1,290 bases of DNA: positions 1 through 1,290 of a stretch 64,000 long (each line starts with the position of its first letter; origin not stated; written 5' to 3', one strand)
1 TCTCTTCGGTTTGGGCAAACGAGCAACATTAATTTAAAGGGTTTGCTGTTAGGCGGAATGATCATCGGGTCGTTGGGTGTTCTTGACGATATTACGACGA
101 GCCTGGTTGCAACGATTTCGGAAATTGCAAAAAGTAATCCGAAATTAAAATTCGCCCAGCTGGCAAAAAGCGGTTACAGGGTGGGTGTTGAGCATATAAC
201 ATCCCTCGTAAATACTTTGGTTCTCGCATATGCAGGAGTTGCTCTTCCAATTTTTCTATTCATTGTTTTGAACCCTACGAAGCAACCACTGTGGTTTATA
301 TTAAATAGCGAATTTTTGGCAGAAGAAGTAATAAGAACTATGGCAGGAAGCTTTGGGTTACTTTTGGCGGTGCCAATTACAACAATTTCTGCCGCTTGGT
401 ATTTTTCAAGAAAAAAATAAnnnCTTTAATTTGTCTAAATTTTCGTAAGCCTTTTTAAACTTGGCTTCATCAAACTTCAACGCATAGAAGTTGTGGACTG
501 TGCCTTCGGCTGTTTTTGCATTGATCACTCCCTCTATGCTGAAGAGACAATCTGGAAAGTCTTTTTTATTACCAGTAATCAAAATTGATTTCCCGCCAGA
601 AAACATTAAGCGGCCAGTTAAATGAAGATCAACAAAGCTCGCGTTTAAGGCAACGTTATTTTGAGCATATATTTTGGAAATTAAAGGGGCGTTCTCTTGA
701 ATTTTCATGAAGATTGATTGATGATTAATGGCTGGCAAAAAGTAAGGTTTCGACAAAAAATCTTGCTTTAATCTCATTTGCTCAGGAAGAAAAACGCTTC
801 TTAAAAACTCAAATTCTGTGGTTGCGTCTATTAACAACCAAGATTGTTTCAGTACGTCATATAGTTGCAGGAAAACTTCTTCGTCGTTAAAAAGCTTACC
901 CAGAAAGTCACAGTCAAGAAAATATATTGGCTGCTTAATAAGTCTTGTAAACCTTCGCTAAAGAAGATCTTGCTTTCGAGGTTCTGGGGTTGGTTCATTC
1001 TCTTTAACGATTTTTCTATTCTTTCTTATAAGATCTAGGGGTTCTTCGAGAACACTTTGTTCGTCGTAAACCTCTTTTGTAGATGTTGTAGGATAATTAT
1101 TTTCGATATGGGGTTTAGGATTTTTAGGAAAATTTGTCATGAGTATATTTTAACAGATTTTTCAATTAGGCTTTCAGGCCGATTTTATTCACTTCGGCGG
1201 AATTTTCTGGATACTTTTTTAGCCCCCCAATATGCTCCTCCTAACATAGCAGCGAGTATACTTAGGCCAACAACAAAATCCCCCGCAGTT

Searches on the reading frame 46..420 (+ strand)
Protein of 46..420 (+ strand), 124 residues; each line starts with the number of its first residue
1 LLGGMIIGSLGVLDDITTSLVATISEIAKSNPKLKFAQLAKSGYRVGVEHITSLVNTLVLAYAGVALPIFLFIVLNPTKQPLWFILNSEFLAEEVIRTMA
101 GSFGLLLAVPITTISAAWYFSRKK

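Call 47: search_protein_families(library=pfam, max_evalue=0.01, proteins=[window:46-420:+])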
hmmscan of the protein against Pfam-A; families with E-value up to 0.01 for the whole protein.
window:46-420:+ (124 aa): 1 family
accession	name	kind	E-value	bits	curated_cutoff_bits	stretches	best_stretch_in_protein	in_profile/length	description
PF07907.16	YibE_F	-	3.5e-36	125.4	27.2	1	2-118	127-241/241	YibE/F-like protein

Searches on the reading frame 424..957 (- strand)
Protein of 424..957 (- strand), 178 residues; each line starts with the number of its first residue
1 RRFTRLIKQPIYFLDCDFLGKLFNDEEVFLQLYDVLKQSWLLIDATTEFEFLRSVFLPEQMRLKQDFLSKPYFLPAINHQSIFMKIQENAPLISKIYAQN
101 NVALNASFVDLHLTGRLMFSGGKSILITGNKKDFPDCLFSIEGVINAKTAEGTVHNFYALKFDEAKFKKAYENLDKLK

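Call 26: find_related_loci(query=A2, collection=genome_contigs, flank=3000)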
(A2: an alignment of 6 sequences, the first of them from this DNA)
Query A2 (178 aa) in genome_contigs; peptide patterns used: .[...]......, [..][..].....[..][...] (x = any residue, [..] = any of these).
224 stretches matched a pattern; 23 encode a relative of the query (tblastn E <= 1e-3); 23 distinct loci.
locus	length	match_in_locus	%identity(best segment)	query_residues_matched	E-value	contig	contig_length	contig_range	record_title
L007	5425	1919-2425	49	13-178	3e-45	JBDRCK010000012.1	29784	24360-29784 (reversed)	MAG: bacterium isolate MEGAHIT-group-1.182 k141_11608120, whole genome shotgun sequence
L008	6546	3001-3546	43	3-178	3e-45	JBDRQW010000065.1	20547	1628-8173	MAG: Candidatus Beckwithbacteria bacterium isolate MEGAHIT-group-2.65 k141_1140133, whole genome shotgun sequence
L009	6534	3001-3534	44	1-174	1e-44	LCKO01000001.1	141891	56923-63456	MAG: Candidatus Collierbacteria bacterium GW2011_GWB2_45_17 UX01_C0001, whole genome shotgun sequence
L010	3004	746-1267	41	4-174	3e-41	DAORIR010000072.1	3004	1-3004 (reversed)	MAG TPA_asm: Candidatus Paceibacterota bacterium isolate AMR_MDS_5572 NODE_8241_length_3004_cov_4.414039, whole genome s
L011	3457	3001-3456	47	4-152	9e-41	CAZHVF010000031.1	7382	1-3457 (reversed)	MAG TPA_asm: uncultured Gammaproteobacteria bacterium isolate SRP135725_co1_639 genome assembly, contig: NODE_14876_leng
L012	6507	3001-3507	42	4-172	1e-39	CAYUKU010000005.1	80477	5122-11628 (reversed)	MAG TPA_asm: uncultured Gammaproteobacteria bacterium isolate binchicken_co58_53 genome assembly, contig: NODE_233_lengt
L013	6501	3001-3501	41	13-178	2e-39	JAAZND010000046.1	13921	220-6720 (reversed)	MAG: Candidatus Beckwithbacteria bacterium isolate AS27yjCOA_127 86773_AS27, whole genome shotgun sequence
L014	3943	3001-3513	40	6-177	1e-39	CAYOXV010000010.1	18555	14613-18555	MAG TPA_asm: uncultured Gammaproteobacteria bacterium isolate binchicken_co173_477 genome assembly, contig: NODE_10200_l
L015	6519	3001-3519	43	8-174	9e-39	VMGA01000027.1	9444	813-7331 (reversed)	MAG: Microgenomates group bacterium Gr01-1014_16 G01um101416_scaffold_2581, whole genome shotgun sequence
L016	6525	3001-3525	45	7-177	5e-38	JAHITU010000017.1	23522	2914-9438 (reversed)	MAG: Patescibacteria group bacterium isolate MM_PC_MetaG.mb.223 MM_PC_MetaG.mb.223_k141_928257, whole genome shotgun seq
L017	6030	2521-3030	42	13-178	6e-38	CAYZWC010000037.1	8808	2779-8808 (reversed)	MAG TPA_asm: uncultured Gammaproteobacteria bacterium isolate SRP141376_co1_229 genome assembly, contig: NODE_14256_leng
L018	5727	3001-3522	41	5-178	6e-38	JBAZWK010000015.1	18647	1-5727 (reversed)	MAG: Candidatus Shapirobacteria bacterium isolate SO_2017_GW1_30 NODE_11311_length_18647_cov_1.038661_OW334_2017, whole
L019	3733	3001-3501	40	14-178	2e-37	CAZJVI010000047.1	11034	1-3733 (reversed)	MAG TPA_asm: uncultured Gammaproteobacteria bacterium isolate binchicken_co50_326 genome assembly, contig: NODE_7361_len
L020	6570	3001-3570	37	1-178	5e-35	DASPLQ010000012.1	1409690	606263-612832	MAG TPA_asm: Vitreimonas sp. isolate SMAG_U12069 k141_91001, whole genome shotgun sequence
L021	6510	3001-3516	40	13-178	2e-34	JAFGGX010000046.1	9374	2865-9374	MAG: Candidatus Buchananbacteria bacterium isolate Zod_Metabat.1414 k87_12651025, whole genome shotgun sequence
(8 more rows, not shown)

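Call 30: search_protein_representatives(alignment_id=A2)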
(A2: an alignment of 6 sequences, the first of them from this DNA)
Query: 6 sequences, 186 profile positions. Proteins with E-value up to 0.001 (for the whole library): 369; up to 1e-10: 182; up to 1e-30: 99. The best 150 are listed.
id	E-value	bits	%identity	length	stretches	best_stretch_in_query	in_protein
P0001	1.3e-87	308.3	-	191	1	1-186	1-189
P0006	3.1e-71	255.0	-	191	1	1-186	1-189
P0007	4.5e-68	244.6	-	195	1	3-185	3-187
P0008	9.0e-63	227.4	-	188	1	2-186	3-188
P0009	1.7e-61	223.2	-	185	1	1-183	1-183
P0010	2.3e-61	222.8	-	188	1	1-184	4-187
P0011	4.1e-59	215.4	-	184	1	13-184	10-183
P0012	5.7e-59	215.0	-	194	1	1-185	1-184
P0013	8.2e-59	214.4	-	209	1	7-185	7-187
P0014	1.9e-58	213.2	-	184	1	10-183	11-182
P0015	5.4e-58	211.8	-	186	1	1-184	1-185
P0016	1.6e-57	210.3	-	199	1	1-185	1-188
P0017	1.7e-55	203.6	-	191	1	2-186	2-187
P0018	4.3e-55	202.3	-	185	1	1-183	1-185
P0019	6.6e-54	198.4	-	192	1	3-185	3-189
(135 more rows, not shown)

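Call 34: find_homologous_proteins(query=A2, max_evalue=0.001)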
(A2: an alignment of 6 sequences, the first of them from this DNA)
Query A2 (6 sequences) (178 aa, profile of the alignment): 238 proteins with E <= 0.001 among 4437 candidates; the best 120 are listed.
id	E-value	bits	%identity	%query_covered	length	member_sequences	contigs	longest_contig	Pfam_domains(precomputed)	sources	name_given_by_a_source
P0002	1.3e-87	310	49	93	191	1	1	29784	-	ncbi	ncbi:MAG: hypothetical protein ABH812_01155 [bacterium]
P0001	4.1e-87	308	46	98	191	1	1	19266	-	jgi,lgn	-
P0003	9.8e-84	297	41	96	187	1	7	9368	-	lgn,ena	-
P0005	6.9e-79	282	40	93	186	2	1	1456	-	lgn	-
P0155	5.5e-78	279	45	96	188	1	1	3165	-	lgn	-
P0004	1.8e-77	277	43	97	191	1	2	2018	-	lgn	-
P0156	8.3e-70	252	43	97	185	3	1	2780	-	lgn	-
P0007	1.4e-67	245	45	97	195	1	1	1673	-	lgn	-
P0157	2.9e-67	244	43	96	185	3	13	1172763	-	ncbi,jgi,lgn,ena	jgi:hypothetical protein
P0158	1.4e-66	241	44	99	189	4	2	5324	-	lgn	-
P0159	2.7e-66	241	43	94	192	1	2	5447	-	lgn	-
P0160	3.2e-66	240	47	93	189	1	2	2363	-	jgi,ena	-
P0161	1.2e-65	238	44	93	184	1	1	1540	-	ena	-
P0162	1.6e-65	238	43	99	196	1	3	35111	-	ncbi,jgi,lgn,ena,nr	ncbi:MAG: hypothetical protein ABIJ43_03025 [Candidatus Beckwithbacteria bacterium]|nr:hypothetical 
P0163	7.7e-65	236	43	97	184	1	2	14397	-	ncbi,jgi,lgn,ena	-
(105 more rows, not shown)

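Call 35: find_related_loci(query=window:424-957:-, collection=metagenome_contigs, flank=3000)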
Query seq(178 aa) (178 aa) in metagenome_contigs; peptide patterns used: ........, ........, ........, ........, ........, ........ (x = any residue, [..] = any of these).
140 stretches matched a pattern, but none encodes a relative of the query by tblastn (E <= 1e-3).

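Call 38: search_solved_structures(query=A3, max_evalue=10, show_alignments=2)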
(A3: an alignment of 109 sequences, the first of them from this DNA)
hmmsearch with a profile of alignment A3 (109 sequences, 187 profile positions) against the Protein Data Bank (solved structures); distinct sequences matched with E-value up to 10: 2.
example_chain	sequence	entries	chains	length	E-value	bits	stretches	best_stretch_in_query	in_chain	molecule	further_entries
8k11_A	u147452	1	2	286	0.44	13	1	124-156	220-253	SID1 transmembrane family member 2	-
8hmc_B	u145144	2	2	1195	0.8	12.2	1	20-97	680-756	WD40 repeat protein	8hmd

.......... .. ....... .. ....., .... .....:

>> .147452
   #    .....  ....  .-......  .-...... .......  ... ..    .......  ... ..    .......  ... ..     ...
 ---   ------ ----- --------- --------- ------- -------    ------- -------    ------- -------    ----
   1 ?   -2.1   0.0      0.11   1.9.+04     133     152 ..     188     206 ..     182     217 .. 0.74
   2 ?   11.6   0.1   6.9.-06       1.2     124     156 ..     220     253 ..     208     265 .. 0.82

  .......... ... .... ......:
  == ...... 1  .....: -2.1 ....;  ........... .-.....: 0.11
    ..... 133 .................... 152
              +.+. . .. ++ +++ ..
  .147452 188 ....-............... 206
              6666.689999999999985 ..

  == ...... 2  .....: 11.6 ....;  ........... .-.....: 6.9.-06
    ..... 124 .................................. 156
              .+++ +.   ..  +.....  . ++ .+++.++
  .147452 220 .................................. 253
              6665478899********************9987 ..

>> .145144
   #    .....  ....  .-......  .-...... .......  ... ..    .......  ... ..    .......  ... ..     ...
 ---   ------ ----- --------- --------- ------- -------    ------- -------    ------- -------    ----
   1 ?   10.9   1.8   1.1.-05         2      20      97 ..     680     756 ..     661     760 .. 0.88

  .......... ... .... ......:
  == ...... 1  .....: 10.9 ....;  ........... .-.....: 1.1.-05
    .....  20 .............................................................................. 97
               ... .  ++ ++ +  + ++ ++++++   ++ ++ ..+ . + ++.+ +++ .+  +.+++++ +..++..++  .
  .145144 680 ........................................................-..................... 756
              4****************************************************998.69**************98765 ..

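Call 45: predict_structure(alignment_id=A3)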
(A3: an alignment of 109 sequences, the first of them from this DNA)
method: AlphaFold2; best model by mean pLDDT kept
length: 178 residues; sequences in the alignment: 109
mean_pLDDT: 92.4   pTM: 0.87
mean pLDDT of the five models: 92.4, 91.1, 90.9, 89.4, 89.0
residues with pLDDT >= 90: 148; 70-90: 22; 50-70: 5; < 50: 3
segments of 3 or more residues with pLDDT < 50: none
pLDDT, mean of each block of 10 residues (from residue 1): 56 95 93 88 96 94 97 94 96 98 96 97 94 97 90 92 98 95
secondary structure, 60 per line:
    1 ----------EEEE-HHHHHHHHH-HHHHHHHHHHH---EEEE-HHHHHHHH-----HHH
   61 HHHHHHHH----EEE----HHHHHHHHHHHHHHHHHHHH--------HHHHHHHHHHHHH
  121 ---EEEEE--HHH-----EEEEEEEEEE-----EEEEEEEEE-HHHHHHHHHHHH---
elements in order: E11-14 H16-24 H26-36 E40-43 H45-52 H58-68 E73-75 H80-99 H108-120 E124-128 E139-148 E154-162 H164-175

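Call 51: search_protein_families(library=pfam, alignment_id=A3, max_evalue=1)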
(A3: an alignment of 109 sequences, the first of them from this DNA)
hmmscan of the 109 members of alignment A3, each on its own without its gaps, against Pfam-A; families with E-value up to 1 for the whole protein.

A. member 1, seq(178 aa): 0 families

B. families by the number of members that match (of 109 scanned): 43 families (the first 25 are shown)
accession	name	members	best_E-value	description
PF01850.27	PIN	6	0.0039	PIN domain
PF11478.13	Tachystatin_B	4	0.0056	Antimicrobial chitin binding protein tachystatin B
PF04603.18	Mog1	3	0.0017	Ran-interacting Mog1 protein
PF24880.1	DUF7738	3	0.04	Domain of unknown function (DUF7738)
PF05005.20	Ocnus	2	0.0019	Janus/Ocnus family (Ocnus)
PF25492.1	DUF7911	2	0.014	Domain of unknown function (DUF7911)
PF19048.6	SidE_mART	2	0.026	SidE mono-ADP-ribosyltransferase domain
PF23059.1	CUB_M02D8_5_6th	2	0.06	M02D8_5-like, sixth CUB domain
PF12395.13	DUF3658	2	0.069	Protein of unknown function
PF18882.5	DUF5647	2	0.14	Family of unknown function (DUF5647)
PF03683.19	UPF0175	1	0.0016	Uncharacterised protein family (UPF0175)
PF10303.14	DUF2408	1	0.0042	Protein of unknown function (DUF2408)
PF16370.11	MetallophosC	1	0.0088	C terminal of Calcineurin-like phosphoesterase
PF20431.4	E_motif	1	0.0096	E motif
PF24518.1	Ig_CD22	1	0.014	B-cell receptor CD22-like, first Ig-like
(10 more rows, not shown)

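Call 64: fold_search(model_id=the predicted structure, library=pdb)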
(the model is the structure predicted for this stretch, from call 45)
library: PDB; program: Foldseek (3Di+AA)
matches with E <= 10: 957; with E <= 0.001: 0
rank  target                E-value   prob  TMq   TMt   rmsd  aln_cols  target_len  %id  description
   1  3zvk_A                1.2e-03  1.00  0.52  0.65   3.3       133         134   18  Crystal structure of VapBC2 from Rickettsia felis bound to a DNA fragment from their promoter (released 2011-12-14)
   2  6sd6_C                1.8e-03  1.00  0.55  0.70   2.9       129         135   16  Structure of VapBC from Shigella sonnei (released 2020-08-26)
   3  4chg_A                1.9e-03  1.00  0.52  0.67   3.3       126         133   12  Crystal structure of VapBC15 complex from Mycobacterium tuberculosis (released 2014-11-12)
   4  3zvk_B                2.6e-03  1.00  0.52  0.66   3.2       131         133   18  Crystal structure of VapBC2 from Rickettsia felis bound to a DNA fragment from their promoter (released 2011-12-14)
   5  6sd6_D                4.3e-03  1.00  0.56  0.73   2.8       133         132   14  Structure of VapBC from Shigella sonnei (released 2020-08-26)
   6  3zvk_C                4.5e-03  1.00  0.51  0.65   3.2       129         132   18  Crystal structure of VapBC2 from Rickettsia felis bound to a DNA fragment from their promoter (released 2011-12-14)
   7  3tnd_A                4.8e-03  1.00  0.54  0.71   3.1       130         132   16  Crystal structure of Shigella flexneri VapBC toxin-antitoxin complex (released 2011-11-02)
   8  6ifc_A                5.1e-03  1.00  0.54  0.70   2.9       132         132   14  Crystal structure of VapBC from Salmonella typhimurium (released 2020-01-29)
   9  6a7v_C                6.2e-03  1.00  0.50  0.61   3.9       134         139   11  Crystal structure of Mycobacterium tuberculosis VapBC11 toxin-antitoxin complex (released 2018-10-10)
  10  6zxy                  6.6e-03  0.60  0.29  0.20   7.7       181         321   12  Structure of Archaeoglobus fulgidus Trm11 m2G10 tRNA methyltransferase enzyme (released 2020-09-23)
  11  5ecd_A                7.0e-03  1.00  0.49  0.64   2.9       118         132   12  Structure of the Shigella flexneri VapC mutant D98N crystal form 1 (released 2016-02-17)
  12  1y82_A                7.9e-03  1.00  0.50  0.58   3.7       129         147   17  Conserved hypothetical protein Pfu-367848-001 from Pyrococcus furiosus (released 2005-01-25)
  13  3h87_A                1.1e-02  1.00  0.44  0.55   3.8       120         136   17  Rv0301 Rv0300 Toxin Antitoxin Complex from Mycobacterium tuberculosis (released 2009-05-05)
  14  1y82_D                1.6e-02  1.00  0.51  0.62   3.6       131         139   16  Conserved hypothetical protein Pfu-367848-001 from Pyrococcus furiosus (released 2005-01-25)
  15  5ed0_A                1.7e-02  1.00  0.55  0.71   3.1       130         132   15  Structure of the Shigella flexneri VapC mutant D7N (released 2016-02-17)
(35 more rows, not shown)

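Call 65: find_related_loci(query=A2, collection=viral_contigs, flank=3000)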
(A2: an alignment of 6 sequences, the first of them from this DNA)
Query A2 (178 aa) in viral_contigs; peptide patterns used: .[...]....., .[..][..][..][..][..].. (x = any residue, [..] = any of these).
307 stretches matched a pattern, but none encodes a relative of the query by tblastn (E <= 1e-3).

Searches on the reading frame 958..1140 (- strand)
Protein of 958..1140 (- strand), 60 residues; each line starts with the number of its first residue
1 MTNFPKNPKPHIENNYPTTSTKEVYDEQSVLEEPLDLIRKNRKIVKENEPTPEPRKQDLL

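Call 43: search_protein_families(library=padloc, max_evalue=1, proteins=[window:961-1140:-])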
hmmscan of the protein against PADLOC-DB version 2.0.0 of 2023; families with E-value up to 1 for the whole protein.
seq(60 aa): 1 family
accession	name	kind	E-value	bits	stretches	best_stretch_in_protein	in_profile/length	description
PDLC03016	TIR-TM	-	0.0055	14.6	1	14-50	164-200/293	-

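Call 44: search_protein_families(library=phrogs, max_evalue=1, proteins=[window:961-1140:-])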
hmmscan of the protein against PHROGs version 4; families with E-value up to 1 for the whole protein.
seq(60 aa): 0 families

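Call 66: find_encoding_contigs(protein=window:958-1140:-, flank=3000, max_places=6)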
Protein window:958-1140:- (60 aa): no gene with exactly this product is on record in the collection.
